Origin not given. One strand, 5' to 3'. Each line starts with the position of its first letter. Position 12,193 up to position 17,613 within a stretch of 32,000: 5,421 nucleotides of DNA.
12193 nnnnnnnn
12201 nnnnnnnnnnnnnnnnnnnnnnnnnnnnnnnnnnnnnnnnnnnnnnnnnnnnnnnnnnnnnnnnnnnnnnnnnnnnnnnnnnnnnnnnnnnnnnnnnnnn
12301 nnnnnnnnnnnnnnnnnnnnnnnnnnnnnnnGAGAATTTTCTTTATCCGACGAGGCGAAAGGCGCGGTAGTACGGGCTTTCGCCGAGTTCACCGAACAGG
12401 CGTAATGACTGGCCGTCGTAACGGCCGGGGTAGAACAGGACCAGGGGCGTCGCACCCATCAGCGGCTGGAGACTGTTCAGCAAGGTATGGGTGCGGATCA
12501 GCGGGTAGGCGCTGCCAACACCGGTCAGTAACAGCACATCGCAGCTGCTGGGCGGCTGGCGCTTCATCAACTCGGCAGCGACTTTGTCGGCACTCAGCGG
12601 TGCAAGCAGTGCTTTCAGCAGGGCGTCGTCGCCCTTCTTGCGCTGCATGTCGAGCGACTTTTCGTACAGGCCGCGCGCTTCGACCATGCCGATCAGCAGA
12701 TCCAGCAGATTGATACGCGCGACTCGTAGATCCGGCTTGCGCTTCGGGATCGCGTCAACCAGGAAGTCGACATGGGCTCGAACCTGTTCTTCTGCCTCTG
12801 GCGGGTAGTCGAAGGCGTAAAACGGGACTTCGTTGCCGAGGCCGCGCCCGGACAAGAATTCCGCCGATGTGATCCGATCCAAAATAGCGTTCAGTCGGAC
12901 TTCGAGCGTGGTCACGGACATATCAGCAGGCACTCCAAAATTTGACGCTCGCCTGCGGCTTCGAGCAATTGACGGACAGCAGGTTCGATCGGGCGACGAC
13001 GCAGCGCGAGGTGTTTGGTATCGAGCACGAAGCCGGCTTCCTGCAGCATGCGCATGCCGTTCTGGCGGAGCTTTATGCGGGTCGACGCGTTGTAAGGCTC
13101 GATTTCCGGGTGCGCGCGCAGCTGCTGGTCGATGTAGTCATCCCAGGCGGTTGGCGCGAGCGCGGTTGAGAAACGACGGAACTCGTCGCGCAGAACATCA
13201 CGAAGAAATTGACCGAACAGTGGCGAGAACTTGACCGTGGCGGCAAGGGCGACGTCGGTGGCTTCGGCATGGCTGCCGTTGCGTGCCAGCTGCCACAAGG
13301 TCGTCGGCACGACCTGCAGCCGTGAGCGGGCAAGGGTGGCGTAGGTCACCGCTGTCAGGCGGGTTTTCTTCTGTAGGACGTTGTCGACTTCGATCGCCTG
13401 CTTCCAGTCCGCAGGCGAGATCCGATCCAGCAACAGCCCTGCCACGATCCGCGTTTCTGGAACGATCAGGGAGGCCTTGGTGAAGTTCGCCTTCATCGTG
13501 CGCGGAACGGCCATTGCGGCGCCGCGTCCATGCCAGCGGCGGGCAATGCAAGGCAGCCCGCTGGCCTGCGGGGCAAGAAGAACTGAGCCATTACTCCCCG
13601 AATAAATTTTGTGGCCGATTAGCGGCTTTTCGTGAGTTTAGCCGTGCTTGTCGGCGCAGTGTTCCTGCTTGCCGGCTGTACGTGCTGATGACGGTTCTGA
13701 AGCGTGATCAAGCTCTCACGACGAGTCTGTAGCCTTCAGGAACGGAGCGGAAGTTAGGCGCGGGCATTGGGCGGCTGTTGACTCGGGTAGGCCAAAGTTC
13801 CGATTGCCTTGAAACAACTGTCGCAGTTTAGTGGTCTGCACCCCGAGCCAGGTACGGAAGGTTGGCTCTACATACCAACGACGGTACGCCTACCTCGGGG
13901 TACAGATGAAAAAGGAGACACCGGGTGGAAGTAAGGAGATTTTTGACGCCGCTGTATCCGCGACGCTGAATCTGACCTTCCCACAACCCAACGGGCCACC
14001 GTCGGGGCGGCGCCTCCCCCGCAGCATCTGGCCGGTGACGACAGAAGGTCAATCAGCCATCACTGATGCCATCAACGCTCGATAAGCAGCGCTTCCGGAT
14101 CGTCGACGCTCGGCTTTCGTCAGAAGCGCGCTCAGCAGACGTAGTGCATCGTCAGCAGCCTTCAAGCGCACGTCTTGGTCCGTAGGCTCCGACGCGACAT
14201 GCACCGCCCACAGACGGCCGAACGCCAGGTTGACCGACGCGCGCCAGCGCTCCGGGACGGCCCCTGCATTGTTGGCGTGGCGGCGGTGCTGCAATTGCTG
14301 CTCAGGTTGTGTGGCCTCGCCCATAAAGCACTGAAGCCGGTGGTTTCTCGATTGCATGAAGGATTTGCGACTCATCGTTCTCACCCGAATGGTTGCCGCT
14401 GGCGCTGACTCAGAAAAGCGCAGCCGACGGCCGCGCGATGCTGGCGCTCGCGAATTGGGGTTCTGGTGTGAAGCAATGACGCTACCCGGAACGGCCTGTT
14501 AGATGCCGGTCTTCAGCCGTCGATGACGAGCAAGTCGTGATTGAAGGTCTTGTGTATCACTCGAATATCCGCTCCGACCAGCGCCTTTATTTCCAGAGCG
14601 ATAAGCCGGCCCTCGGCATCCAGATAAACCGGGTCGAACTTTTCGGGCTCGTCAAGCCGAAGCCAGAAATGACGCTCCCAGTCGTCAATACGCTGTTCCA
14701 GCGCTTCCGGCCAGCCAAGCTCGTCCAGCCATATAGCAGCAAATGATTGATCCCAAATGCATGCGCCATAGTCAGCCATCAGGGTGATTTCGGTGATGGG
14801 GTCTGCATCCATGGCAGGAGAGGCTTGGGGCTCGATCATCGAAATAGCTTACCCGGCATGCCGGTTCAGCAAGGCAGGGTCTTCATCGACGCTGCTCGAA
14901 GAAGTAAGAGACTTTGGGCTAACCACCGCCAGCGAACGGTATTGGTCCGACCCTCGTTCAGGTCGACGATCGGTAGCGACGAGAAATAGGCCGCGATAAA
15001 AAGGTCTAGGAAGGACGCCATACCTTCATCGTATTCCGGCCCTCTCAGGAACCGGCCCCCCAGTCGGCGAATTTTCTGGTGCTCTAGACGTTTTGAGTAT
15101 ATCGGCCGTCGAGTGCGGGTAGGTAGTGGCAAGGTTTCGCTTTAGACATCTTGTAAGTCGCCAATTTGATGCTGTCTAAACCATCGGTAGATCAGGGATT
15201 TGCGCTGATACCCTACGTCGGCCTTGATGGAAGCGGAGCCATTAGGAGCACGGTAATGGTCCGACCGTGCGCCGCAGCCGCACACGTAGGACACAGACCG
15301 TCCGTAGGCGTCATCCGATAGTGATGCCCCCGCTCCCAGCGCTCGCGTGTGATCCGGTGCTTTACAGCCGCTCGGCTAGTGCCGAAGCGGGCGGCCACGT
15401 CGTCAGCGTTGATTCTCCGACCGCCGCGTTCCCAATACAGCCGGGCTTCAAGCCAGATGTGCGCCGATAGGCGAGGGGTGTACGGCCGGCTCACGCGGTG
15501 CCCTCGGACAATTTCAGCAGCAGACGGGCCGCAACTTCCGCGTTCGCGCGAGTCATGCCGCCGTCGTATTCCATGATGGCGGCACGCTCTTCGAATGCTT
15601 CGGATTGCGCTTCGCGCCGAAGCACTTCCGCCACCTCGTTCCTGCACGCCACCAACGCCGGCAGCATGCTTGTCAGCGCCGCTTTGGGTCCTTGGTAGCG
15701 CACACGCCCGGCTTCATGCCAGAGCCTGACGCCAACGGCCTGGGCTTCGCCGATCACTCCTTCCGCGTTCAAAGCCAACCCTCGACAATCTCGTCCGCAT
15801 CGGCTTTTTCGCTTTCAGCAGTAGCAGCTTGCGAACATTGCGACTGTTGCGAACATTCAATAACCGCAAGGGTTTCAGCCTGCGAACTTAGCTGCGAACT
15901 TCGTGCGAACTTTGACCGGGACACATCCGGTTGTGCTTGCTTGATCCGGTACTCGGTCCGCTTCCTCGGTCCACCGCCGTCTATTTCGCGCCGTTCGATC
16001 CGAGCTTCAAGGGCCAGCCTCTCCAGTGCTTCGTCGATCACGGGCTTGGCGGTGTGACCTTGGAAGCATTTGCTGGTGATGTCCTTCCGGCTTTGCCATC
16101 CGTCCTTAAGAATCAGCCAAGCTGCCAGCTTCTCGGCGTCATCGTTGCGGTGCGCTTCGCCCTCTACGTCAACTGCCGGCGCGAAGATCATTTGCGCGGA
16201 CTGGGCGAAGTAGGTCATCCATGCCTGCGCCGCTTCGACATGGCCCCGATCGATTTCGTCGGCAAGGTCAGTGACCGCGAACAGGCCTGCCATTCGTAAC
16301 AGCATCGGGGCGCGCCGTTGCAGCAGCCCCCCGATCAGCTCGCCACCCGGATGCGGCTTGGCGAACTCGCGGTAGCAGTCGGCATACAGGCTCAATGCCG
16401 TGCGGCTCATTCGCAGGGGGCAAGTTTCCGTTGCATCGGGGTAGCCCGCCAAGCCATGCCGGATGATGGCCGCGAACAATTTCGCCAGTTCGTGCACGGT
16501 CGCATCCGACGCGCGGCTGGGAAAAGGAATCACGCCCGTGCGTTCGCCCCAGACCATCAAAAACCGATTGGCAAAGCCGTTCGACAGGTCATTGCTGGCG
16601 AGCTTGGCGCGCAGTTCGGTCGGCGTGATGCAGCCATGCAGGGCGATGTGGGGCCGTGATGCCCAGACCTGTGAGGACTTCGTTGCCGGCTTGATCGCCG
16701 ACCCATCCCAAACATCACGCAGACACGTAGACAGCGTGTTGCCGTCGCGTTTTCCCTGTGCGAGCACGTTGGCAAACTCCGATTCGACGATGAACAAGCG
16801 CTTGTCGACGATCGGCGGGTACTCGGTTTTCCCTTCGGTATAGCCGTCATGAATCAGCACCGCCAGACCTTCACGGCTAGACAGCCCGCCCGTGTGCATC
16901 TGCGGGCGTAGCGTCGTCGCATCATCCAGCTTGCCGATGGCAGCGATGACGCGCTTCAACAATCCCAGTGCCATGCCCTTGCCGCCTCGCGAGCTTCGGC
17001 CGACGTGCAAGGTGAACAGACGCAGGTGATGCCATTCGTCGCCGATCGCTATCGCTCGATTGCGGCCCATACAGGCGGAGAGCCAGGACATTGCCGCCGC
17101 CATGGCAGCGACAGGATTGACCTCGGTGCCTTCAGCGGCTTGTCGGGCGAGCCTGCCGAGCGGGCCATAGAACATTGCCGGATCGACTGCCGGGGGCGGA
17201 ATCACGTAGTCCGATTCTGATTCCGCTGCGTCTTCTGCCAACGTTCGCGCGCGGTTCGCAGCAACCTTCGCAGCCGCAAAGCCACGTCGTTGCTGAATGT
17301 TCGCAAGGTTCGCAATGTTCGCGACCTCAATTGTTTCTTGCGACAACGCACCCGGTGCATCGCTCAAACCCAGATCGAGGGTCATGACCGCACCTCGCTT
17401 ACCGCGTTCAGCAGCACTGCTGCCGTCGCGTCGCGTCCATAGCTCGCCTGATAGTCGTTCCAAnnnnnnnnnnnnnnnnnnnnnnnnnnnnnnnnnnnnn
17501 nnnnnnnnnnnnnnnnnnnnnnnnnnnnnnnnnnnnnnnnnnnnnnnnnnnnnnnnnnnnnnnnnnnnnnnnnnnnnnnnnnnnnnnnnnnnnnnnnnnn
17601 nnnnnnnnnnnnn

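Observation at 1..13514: Type I BREX operon expanded to ten tightly coupled genes by three nested inserts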

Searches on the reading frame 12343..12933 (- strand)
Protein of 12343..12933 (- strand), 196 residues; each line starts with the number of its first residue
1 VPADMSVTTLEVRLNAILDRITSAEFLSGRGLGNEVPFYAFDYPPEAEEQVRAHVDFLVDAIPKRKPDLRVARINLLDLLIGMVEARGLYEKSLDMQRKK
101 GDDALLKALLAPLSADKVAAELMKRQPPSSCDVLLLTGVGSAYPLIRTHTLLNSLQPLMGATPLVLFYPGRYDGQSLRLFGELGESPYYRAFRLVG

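Call 5: search_protein_families(library=pfam, proteins=[window:12343-12933:-])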
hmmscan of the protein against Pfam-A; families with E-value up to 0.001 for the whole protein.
window:12343-12933:- (196 aa): 1 family
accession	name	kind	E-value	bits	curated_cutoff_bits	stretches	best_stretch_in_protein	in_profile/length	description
PF08747.16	BrxB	-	1.4e-37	128.9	26.8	1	73-194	2-124/124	BREX protein BrxB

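Call 6: search_protein_families(library=padloc, proteins=[window:12343-12933:-])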
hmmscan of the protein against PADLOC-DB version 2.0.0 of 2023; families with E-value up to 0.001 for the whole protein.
window:12343-12933:- (196 aa): 9 families
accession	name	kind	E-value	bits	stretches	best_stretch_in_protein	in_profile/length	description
PDLC02463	BrxB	-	1.5e-65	218.9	1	8-195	3-190/193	BrxB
PDLC02466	BrxB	-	5.2e-35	119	1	9-195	3-185/185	BrxB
PDLC02468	BrxB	-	8.8e-18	63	1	74-194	4-130/135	BrxB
PDLC02461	BrxB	-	2.7e-15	54.5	1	18-176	16-172/200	BrxB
PDLC02459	BrxB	-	7e-13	46.8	1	35-190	28-199/203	BrxB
PDLC02462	BrxB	-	2e-11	42.2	1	36-194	27-198/202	BrxB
PDLC02464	BrxB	-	3.1e-08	31.7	1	116-190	2-75/79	BrxB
PDLC02467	BrxB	-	5.9e-06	24.2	1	68-194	61-183/193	BrxB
PDLC02469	BrxB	-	2.2e-05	22.2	1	115-181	102-166/184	BrxB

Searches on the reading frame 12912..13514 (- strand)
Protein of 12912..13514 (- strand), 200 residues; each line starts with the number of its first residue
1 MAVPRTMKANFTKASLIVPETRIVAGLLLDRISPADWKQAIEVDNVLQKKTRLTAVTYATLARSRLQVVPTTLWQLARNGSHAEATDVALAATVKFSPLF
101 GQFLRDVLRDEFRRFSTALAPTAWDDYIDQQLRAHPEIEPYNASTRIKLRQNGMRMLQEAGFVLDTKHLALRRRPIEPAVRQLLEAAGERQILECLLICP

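Call 5: search_protein_families(library=pfam, proteins=[window:12912-13514:-])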
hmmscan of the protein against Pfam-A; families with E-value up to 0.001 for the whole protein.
window:12912-13514:- (200 aa): 1 family
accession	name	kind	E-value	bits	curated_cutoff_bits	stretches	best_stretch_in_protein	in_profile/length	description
PF08849.17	BrxA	-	4.9e-37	127.9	23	1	8-186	4-182/184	BrxA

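Call 6: search_protein_families(library=padloc, proteins=[window:12912-13514:-])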
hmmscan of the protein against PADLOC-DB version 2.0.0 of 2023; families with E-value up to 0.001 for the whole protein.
window:12912-13514:- (200 aa): 9 families
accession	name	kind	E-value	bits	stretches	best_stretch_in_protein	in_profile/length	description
PDLC02441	BrxA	-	1.5e-47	160.1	1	7-196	16-205/209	BrxA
PDLC02457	BrxA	-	5.3e-44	148.3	1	8-196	9-197/201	BrxA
PDLC02439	BrxA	-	2.5e-30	103.5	1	14-195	14-195/200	BrxA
PDLC02451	BrxA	-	2.6e-18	64.9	1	8-196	8-197/201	BrxA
PDLC02452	BrxA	-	2.3e-17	61.4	1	9-197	5-192/204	BrxA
PDLC02443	BrxA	-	3.9e-16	57.4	1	9-191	10-190/203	BrxA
PDLC02447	BrxA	-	1.9e-14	51.9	1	6-192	4-191/199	BrxA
PDLC02446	BrxA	-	2.8e-07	28.7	1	8-163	9-165/211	BrxA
PDLC02438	BrxA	-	3.8e-06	25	1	6-193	4-194/200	BrxA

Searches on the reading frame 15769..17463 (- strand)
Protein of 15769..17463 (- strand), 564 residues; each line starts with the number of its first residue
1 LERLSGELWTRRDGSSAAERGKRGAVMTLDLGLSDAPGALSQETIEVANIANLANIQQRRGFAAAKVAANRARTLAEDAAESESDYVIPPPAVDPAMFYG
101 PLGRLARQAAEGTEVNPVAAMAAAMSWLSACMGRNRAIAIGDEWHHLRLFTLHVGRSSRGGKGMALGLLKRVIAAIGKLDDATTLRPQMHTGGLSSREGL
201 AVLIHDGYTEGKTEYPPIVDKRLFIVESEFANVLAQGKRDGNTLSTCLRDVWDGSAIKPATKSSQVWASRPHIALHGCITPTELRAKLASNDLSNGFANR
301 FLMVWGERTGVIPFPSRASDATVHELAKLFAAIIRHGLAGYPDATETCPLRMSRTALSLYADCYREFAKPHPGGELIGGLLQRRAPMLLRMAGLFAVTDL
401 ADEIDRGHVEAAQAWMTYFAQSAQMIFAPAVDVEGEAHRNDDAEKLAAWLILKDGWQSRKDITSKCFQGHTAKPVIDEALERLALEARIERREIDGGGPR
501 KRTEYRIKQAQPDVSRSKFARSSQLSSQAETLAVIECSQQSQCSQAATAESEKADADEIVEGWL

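Call 30: search_protein_families(library=pfam, proteins=[window:15769-17463:-], max_evalue=0.01)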
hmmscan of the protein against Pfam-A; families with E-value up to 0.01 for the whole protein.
window:15769-17463:- (564 aa): 1 family
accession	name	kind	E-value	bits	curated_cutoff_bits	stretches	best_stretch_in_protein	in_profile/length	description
PF13148.11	DUF3987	-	3e-20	73.2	27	1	221-428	144-363/364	Protein of unknown function (DUF3987)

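Call 56: search_protein_families(library=ncbifam, proteins=[window:15769-17463:-], max_evalue=0.001)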
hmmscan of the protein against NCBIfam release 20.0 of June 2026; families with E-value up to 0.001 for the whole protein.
window:15769-17463:- (564 aa): 0 families

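Call 66: search_protein_families(library=phrogs, proteins=[window:15769-17463:-], max_evalue=0.001)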
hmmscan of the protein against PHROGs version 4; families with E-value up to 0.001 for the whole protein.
window:15769-17463:- (564 aa): 4 families
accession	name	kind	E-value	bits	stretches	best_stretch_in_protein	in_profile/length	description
phrog_5311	-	DNA, RNA and nucleotide metabolism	8.3e-16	58.3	1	125-506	289-681/692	helicase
phrog_3022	-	DNA, RNA and nucleotide metabolism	4.3e-13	49.6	1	50-416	306-675/788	DNA primase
phrog_10514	-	DNA, RNA and nucleotide metabolism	1.7e-12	47.4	1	255-495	484-734/750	DNA primase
phrog_14296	-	DNA, RNA and nucleotide metabolism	4.4e-06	26.9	1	223-416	124-306/417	DNA primase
